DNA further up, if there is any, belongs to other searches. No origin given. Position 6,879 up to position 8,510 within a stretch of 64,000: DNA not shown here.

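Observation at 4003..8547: Unknown 971-aa protein paired with a HerA/FtsK-like ATPase and a small coupled ORF: candidate novel two-gene system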

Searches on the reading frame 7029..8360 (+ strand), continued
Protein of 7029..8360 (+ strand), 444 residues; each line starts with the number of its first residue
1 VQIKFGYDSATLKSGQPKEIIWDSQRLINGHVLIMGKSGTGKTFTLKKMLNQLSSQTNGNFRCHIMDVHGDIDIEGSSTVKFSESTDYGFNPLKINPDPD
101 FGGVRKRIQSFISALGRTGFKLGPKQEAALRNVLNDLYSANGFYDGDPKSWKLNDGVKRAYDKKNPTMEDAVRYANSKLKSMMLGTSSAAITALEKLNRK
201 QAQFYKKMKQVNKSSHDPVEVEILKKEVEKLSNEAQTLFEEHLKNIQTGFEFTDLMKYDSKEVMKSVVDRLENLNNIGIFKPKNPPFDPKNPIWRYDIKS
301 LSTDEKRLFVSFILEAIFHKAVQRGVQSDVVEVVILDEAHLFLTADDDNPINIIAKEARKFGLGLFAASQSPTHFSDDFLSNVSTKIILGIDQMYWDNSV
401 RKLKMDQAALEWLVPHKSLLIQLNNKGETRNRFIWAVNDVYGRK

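Call 89: get_annotated_region(hit=H12, flank=6000)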
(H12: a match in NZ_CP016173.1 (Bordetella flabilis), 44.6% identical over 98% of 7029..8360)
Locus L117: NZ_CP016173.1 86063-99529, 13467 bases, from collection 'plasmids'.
description: Bordetella flabilis strain AU10664 plasmid unnamed1, complete sequence
organism: Bordetella flabilis (NCBI taxid 463014)
taxonomy: Bacteria; Pseudomonadota; Betaproteobacteria; Burkholderiales; Alcaligenaceae; Bordetella; Bordetella flabilis
host: -; source: Homo sapiens,sputum; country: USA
typing (MOB-suite, as given by PLSDB): non-mobilizable
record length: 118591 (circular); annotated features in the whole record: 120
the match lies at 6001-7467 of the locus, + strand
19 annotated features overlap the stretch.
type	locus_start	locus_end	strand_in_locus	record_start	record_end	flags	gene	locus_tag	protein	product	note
CDS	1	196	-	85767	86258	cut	-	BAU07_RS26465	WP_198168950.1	hypothetical protein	-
CDS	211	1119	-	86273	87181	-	-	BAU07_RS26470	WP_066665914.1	hypothetical protein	-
CDS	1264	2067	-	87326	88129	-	-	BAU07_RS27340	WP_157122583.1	hypothetical protein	-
CDS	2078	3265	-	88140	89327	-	-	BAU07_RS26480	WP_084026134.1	site-specific DNA-methyltransferase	-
CDS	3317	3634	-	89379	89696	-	-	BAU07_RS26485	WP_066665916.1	hypothetical protein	-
CDS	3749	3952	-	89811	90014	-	-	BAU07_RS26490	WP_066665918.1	DUF3717 domain-containing protein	-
CDS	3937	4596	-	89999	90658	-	-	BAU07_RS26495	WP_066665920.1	hypothetical protein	-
CDS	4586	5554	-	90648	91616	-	-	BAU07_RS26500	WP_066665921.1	hypothetical protein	-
CDS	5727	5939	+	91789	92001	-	-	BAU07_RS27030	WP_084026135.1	transcriptional regulator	-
CDS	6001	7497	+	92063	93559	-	-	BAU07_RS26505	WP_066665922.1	DUF87 domain-containing protein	-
CDS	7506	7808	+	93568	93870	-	-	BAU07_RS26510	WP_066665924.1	HU family DNA-binding protein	GO:0030261 - chromosome condensation [Evidence IEA]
CDS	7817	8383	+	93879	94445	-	-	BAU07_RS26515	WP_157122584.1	hypothetical protein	-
CDS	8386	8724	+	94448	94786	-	-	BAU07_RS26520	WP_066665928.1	hypothetical protein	-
CDS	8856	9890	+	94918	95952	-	-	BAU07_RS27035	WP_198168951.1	hypothetical protein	-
CDS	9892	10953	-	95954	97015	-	-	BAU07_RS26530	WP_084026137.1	tripartite tricarboxylate transporter substrate binding protein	-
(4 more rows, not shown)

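Call 93: search_dna_similar(query=window:7029-8360:+, collection=plasmids, mode=protein, max_rows=60, rows=spread, max_evalue=0.00001)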
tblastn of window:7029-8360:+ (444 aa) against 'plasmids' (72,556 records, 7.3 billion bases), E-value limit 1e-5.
Records with a match: 145; places in all: 153; records where one place covers at least 80% of the query: 112.
Best place of each record, by identity: <60% 145.
By first word of the organism name: Pseudomonas 45; Xanthomonas 8; Salmonella 8; Burkholderia 7; Synechococcus 7; Synechocystis 7; Variovorax 6; Cupriavidus 5; Yersinia 4; Nostoc 4; and 30 more.
By predicted mobility (MOB-suite, as given by PLSDB): non-mobilizable 80; conjugative 38; mobilizable 27.
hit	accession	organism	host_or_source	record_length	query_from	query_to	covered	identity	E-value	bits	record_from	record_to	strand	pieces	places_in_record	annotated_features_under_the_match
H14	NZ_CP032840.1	Aeromonas veronii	Homo sapiens,feces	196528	1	437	97%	51.0%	5e-63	452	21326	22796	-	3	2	DUF5710 domain-containing protein | hypothetical protein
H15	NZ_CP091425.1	Methylobacter sp. YRD-M1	isolate,wetland soil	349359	1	433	98%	47.0%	6e-121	395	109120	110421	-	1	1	ATP-binding protein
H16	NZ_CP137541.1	Xanthomonas euvesicatoria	tomato,cell culture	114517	1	437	98%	44.4%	2e-121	396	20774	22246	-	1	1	DUF5710 domain-containing protein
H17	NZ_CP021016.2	Xanthomonas citri pv. phaseoli var. fuscans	Phaseolus vulgaris,cell culture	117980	1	437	98%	44.4%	2e-121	396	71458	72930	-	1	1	DUF5710 domain-containing protein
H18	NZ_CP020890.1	Xanthomonas citri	Citrus hystrix,Cell culture,leaf,leaf ...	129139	1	437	98%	44.4%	2e-121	396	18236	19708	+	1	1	DUF5710 domain-containing protein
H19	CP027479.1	Pseudomonas koreensis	Cultured bacterium isolated from ...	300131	1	437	98%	44.1%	3e-117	384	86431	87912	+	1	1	hypothetical protein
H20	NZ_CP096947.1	Pseudomonas aeruginosa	Homo sapiens,broncholveolr lvge fluid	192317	1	437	98%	43.5%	7e-117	383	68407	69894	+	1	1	DUF5710 domain-containing protein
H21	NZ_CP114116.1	Pseudomonas sp. GXZC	Sus scrofa,mixed culture,semen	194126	1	437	98%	43.5%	3e-119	390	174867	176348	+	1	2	DUF5710 domain-containing protein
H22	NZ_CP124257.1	Yersinia enterocolitica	Meles meles,whole organism,intestine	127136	1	437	98%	42.2%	3e-116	381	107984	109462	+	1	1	DUF5710 domain-containing protein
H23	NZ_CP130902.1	Yersinia pseudotuberculosis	mouse,feces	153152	1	437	98%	42.2%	3e-113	372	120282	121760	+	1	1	DUF5710 domain-containing protein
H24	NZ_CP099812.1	Yersinia ruckeri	Salmo salar,head kidney,salmon tissue ...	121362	1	437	98%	42.0%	7e-116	380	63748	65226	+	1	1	DUF5710 domain-containing protein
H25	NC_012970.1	Methylovorus glucosotrophus SIP3-4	-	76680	1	433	98%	41.5%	2e-116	382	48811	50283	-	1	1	DUF5710 domain-containing protein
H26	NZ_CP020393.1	Burkholderia vietnamiensis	Environment,oryza sativa, rhizosphere ...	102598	1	435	98%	41.3%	3e-101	338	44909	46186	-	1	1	DUF87 domain-containing protein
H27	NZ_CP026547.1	Cupriavidus metallidurans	single cell,soil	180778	1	427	96%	41.9%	4e-50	338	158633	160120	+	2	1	DUF87 domain-containing protein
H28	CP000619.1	Burkholderia vietnamiensis G4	-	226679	1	435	98%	39.4%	8e-101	337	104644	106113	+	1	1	hypothetical protein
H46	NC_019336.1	Salmonella sp. 40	iguana,fecal sample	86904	5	433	97%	36.3%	2e-72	255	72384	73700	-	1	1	DUF87 domain-containing protein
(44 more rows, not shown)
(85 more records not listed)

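Call 94: get_annotated_region(hit=H46, flank=7000)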
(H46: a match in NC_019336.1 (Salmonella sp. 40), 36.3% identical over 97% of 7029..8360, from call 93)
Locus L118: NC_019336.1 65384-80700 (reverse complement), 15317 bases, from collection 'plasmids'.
description: Salmonella sp. 40 plasmid p40-95A, complete sequence
organism: Salmonella sp. 40 (NCBI taxid 1179813)
taxonomy: Bacteria; Pseudomonadota; Gammaproteobacteria; Enterobacterales; Enterobacteriaceae; Salmonella; Salmonella sp. 40
host: -; source: iguana,fecal sample; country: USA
typing (MOB-suite, as given by PLSDB): conjugative; replicon rep_cluster_505; relaxase MOBP; mating-pair formation MPF_I
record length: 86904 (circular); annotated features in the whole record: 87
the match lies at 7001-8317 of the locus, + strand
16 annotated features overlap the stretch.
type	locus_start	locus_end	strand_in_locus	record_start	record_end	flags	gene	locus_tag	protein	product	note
CDS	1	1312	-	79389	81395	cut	-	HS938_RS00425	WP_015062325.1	DNA topoisomerase 3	GO:0006265 - DNA topological change [Evidence IEA]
CDS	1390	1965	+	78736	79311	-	-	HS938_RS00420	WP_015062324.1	hypothetical protein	-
CDS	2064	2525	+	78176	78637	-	-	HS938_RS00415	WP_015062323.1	hypothetical protein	-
CDS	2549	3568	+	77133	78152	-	-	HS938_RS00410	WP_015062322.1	thioredoxin fold domain-containing protein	-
CDS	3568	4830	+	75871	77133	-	dnaG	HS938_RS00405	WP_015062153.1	DNA primase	GO:0006269 - DNA replication, synthesis of RNA primer [Evidence IEA]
CDS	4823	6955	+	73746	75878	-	-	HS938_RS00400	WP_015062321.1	hypothetical protein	-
CDS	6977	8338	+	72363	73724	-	-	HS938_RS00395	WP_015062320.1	DUF87 domain-containing protein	-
CDS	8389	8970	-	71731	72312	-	-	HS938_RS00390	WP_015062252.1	hypothetical protein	-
CDS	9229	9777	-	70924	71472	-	-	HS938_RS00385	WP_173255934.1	hypothetical protein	-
CDS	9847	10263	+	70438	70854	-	-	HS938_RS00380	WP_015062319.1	hypothetical protein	-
CDS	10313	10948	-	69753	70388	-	-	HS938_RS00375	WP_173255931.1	DotD/TraH family lipoprotein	-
CDS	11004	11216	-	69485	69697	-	-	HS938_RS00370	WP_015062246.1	hypothetical protein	-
CDS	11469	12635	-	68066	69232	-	traJ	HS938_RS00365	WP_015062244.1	plasmid transfer ATPase TraJ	-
CDS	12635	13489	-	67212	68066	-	-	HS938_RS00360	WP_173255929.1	type IV secretory system conjugative DNA transfer family protein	-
CDS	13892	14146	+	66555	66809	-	-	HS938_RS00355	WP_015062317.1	hypothetical protein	-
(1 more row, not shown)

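Call 95: get_annotated_region(hit=H22, flank=7000)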
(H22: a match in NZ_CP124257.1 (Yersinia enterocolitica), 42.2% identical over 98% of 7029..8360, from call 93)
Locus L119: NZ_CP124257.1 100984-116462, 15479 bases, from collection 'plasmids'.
description: Yersinia enterocolitica strain Y128 plasmid unnamed, complete sequence
organism: Yersinia enterocolitica (NCBI taxid 630)
taxonomy: Bacteria; Pseudomonadota; Gammaproteobacteria; Enterobacterales; Yersiniaceae; Yersinia; Yersinia enterocolitica
host: -; source: Meles meles,whole organism,intestine; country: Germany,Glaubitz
typing (MOB-suite, as given by PLSDB): non-mobilizable; replicon rep_cluster_957; mating-pair formation MPF_I
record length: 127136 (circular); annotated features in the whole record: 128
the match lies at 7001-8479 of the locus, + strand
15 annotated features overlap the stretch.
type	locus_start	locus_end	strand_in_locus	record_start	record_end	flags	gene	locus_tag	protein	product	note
CDS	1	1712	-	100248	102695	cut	-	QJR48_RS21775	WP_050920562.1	DNA topoisomerase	GO:0006265 - DNA topological change [Evidence IEA]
CDS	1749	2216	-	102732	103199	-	-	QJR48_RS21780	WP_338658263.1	hypothetical protein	-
CDS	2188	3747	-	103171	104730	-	-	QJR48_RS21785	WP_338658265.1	toprim domain-containing protein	-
CDS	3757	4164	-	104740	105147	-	-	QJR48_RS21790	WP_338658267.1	hypothetical protein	-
CDS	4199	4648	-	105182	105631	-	-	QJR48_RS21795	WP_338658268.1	hypothetical protein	-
CDS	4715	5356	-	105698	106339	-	-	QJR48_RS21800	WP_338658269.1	hypothetical protein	-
CDS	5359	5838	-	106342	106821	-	-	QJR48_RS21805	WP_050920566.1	hypothetical protein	-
CDS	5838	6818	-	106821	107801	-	-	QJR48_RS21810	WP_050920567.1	hypothetical protein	-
CDS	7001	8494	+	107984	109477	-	-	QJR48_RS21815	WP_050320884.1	DUF5710 domain-containing protein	-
CDS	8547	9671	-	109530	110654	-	-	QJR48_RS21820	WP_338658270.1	site-specific integrase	GO:0015074 - DNA integration [Evidence IEA]; GO:0006310 - DNA recombination [Evidence IEA]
CDS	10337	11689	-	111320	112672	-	pilV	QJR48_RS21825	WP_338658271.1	shufflon system plasmid conjugative transfer pilus tip adhesin PilV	-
CDS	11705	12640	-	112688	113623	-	-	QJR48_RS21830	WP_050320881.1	ATPase, T2SS/T4P/T4SS family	-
CDS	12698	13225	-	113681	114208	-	-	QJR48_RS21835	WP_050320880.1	type 4 pilus major pilin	-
CDS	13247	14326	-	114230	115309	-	-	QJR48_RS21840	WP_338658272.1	type II secretion system F family protein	-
CDS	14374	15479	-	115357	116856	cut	-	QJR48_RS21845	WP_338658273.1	ATPase, T2SS/T4P/T4SS family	-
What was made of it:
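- The plasmid relatives of the ATPase sit in MPF_I (Dot/Icm-like) conjugative plasmids (calls 94, 95).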

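Call 103: search_solved_structures(query=A2, max_evalue=0.001)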
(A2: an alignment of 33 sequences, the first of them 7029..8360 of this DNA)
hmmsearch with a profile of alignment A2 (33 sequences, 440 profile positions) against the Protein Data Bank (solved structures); distinct sequences matched with E-value up to 0.001: 12.
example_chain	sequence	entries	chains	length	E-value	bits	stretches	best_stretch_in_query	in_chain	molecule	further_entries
8yho_A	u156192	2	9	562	1.7e-16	63.1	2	16-81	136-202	DUF87 domain-containing protein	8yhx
7es4_A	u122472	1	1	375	5.2e-13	51.7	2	3-152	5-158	DNA phosphorothioation-dependent restriction protein DptH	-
8xau_A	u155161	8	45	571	2.7e-12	49.3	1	325-386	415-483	ATP-binding protein | HerA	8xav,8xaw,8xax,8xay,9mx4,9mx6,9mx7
9x1l_A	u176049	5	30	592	3.6e-12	48.9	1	332-390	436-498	DNA helicase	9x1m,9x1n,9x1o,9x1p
9c1m_M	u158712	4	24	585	3.2e-10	42.5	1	322-393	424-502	ATP-binding protein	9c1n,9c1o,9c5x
8wiv_A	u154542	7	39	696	3.5e-10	42.4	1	332-387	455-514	Helicase HerA central domain-containing protein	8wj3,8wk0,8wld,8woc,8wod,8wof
4d2i_A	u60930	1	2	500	6e-10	41.6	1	317-390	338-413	HERA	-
8ziq_M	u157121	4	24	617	3.7e-09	39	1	323-390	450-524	HerA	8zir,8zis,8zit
8wet_A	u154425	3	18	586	3.3e-07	32.5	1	307-381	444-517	TdpA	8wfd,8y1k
8j4u_M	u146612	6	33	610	4.1e-07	32.3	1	292-380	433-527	Nucleoside triphosphate hydrolase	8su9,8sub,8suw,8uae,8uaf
11kk_A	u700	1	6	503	1.3e-06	30.6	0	28-80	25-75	HerA like helicase YjgR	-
7f6d_B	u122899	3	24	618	9.4e-05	24.5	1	294-389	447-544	HerA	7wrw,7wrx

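Call 104: search_protein_families(library=phrogs, proteins=[window:7029-8360:+, L113:7001-8482:+], max_evalue=0.001)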
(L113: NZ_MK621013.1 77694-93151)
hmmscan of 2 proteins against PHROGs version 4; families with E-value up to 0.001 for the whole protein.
window:7029-8360:+ (444 aa): 3 families
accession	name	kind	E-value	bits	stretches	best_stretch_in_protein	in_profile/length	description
phrog_7035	-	unknown function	1.7e-15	57.4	1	19-391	201-558/969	-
phrog_2666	-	head and packaging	5.4e-09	36.2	0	29-57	321-349/555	terminase large subunit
phrog_5156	-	unknown function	0.0008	18.6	1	299-379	625-706/824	-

L113:7001-8482:+ (494 aa): 5 families
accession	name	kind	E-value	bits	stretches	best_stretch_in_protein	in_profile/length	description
phrog_7035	-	unknown function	2.8e-15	56.7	1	362-443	466-557/969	-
phrog_2666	-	head and packaging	3.9e-07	30.1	0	386-457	424-497/555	terminase large subunit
phrog_1358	-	moron, auxiliary metabolic gene and host takeover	3.2e-05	22.6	0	10-69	588-644/1382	FtsK/SpoIIIE-like protein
phrog_12580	-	unknown function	0.00027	21.3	1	168-209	107-148/256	-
phrog_5156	-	unknown function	0.00045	19.4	1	353-431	626-705/824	-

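Call 105: find_encoding_contigs(protein=P0138, flank=7000, max_places=1)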
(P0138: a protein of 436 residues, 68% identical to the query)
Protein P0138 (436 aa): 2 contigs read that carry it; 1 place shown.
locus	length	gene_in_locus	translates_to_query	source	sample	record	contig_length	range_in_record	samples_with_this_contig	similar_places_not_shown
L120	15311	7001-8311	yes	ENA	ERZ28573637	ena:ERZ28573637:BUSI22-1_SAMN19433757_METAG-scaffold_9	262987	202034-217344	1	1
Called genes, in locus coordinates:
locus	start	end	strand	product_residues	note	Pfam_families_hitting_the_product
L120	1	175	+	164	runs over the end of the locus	-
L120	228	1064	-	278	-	PF00023:Ank (faint), PF13606:Ank_3 (faint), PF13857:Ank_5 (faint), PF12796:Ank_2, PF13637:Ank_4 (weak)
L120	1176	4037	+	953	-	PF00317:Ribonuc_red_lgN (weak), PF02867:Ribonuc_red_lgC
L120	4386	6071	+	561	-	PF01645:Glu_synthase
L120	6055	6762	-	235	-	-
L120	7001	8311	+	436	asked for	PF01580:FtsK_SpoIIIE (weak), PF01935:DUF87, PF05872:HerA_C (faint), PF10412:TrwB_AAD_bind (faint), PF13401:AAA_22 (faint)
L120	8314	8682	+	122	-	-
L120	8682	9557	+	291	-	PF06750:A24_N_bact, PF01478:Peptidase_A24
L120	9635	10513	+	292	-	-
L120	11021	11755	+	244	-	PF01464:SLT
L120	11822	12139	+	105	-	PF00085:Thioredoxin, PF13098:Thioredoxin_2 (weak)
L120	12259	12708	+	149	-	-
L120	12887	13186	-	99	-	-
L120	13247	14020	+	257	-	PF13340:DUF4096, PF01609:DDE_Tnp_1, PF13612:DDE_Tnp_1_3, PF13586:DDE_Tnp_1_2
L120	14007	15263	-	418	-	PF02690:Na_Pi_cotrans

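Call 106: find_encoding_contigs(protein=P0175, flank=7000, max_places=1)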
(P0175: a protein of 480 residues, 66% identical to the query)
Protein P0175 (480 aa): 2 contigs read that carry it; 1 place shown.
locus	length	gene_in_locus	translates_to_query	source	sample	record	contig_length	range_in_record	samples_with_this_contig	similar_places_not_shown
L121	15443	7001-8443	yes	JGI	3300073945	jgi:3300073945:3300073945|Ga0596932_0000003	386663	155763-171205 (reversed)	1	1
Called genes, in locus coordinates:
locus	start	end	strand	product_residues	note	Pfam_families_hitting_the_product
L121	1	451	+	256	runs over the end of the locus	PF00114:Pilin (faint)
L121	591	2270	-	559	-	PF12796:Ank_2 (weak), PF00023:Ank (faint), PF12796:Ank_2, PF13606:Ank_3 (faint), PF13637:Ank_4 (faint), PF12796:Ank_2 (weak)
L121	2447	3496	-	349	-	-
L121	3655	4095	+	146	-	-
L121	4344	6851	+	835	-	PF02867:Ribonuc_red_lgC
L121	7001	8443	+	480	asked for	PF01935:DUF87, PF04851:ResIII (faint), PF05872:HerA_C (faint), PF10412:TrwB_AAD_bind (weak), PF13401:AAA_22 (faint)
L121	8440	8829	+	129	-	-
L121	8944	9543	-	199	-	PF04351:PilP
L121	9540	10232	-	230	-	PF04350:PilO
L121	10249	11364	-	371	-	PF05137:PilN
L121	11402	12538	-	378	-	PF11104:PilM_2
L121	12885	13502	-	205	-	-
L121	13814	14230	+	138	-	-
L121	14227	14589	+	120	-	PF01521:Fe-S_biosyn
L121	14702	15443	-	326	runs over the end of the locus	PF00069:Pkinase, PF07714:PK_Tyr_Ser-Thr, PF03109:ABC1 (weak)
